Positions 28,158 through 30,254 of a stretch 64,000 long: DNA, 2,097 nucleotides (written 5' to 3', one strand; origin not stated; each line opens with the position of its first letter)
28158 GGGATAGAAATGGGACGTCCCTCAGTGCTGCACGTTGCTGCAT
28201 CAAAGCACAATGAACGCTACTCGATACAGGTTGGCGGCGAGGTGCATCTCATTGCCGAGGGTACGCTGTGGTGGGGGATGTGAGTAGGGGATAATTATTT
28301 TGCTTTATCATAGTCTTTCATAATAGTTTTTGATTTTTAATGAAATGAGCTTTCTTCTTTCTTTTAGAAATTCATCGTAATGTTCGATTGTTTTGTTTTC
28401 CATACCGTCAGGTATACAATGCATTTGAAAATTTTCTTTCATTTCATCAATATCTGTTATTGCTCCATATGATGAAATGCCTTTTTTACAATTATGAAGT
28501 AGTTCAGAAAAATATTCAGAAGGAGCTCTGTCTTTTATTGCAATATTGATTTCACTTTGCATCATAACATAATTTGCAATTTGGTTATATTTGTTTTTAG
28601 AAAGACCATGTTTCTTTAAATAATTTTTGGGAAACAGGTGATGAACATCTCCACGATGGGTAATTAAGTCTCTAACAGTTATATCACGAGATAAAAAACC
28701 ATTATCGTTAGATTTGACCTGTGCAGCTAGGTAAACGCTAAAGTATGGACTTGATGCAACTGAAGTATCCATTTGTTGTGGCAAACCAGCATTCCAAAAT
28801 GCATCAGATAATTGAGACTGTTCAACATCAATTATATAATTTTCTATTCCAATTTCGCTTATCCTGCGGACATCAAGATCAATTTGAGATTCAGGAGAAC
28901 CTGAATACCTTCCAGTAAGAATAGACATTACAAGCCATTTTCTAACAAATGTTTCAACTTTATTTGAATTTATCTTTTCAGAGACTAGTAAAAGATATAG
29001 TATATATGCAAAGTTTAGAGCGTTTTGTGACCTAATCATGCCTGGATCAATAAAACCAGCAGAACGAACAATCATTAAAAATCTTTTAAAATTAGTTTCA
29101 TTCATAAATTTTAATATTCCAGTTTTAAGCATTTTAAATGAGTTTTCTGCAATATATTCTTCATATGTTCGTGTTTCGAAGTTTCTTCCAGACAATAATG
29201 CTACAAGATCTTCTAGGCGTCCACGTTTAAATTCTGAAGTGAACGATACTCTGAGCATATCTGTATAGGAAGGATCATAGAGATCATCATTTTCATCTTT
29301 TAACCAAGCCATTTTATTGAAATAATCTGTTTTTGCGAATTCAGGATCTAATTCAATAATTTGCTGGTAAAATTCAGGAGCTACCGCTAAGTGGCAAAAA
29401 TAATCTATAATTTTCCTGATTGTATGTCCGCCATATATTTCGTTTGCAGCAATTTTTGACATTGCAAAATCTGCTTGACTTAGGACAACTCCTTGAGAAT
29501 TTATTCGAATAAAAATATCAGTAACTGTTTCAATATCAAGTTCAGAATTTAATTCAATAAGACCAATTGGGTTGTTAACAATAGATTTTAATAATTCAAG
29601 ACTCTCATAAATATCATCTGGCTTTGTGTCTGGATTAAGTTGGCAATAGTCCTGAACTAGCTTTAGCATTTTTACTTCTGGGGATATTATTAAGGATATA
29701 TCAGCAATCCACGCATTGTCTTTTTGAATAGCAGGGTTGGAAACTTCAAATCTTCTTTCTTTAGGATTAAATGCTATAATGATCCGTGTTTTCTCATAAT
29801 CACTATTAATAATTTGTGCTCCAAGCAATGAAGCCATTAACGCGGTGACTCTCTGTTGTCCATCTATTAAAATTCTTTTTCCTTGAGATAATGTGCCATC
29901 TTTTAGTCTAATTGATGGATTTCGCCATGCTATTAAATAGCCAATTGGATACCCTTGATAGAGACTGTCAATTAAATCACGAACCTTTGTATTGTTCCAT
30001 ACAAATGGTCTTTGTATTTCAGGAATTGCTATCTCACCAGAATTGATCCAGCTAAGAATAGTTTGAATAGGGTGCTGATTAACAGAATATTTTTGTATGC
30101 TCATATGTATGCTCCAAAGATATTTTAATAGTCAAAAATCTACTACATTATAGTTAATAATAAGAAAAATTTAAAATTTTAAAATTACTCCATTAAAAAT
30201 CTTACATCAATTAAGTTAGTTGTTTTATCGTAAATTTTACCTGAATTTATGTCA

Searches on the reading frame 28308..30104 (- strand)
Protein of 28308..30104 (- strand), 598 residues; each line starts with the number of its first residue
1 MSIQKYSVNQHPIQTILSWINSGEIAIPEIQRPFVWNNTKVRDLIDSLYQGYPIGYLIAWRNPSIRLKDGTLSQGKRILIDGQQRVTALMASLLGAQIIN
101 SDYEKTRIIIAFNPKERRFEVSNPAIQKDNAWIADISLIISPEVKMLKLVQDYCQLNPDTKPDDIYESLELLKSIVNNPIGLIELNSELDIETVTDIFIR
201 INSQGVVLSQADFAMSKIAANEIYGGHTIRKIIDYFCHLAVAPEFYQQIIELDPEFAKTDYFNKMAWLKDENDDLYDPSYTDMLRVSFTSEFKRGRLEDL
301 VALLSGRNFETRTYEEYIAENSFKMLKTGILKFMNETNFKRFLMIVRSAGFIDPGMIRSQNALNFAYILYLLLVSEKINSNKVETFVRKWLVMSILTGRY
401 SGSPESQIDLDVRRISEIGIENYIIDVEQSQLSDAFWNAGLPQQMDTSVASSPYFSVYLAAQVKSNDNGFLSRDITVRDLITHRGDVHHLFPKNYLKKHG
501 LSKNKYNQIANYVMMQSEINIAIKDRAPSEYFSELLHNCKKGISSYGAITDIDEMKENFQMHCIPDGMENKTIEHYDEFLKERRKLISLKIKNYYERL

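Call 62: search_protein_families(library=pfam, max_evalue=0.00001, proteins=[window:28308-30104:-])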
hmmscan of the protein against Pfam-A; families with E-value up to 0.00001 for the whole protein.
window:28308-30104:- (598 aa): 1 family
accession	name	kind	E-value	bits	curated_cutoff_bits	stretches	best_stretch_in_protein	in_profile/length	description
PF03235.19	GmrSD_N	-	5.1e-30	105.5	33.2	1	15-217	3-197/199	GmrSD restriction endonuclease, N-terminal domain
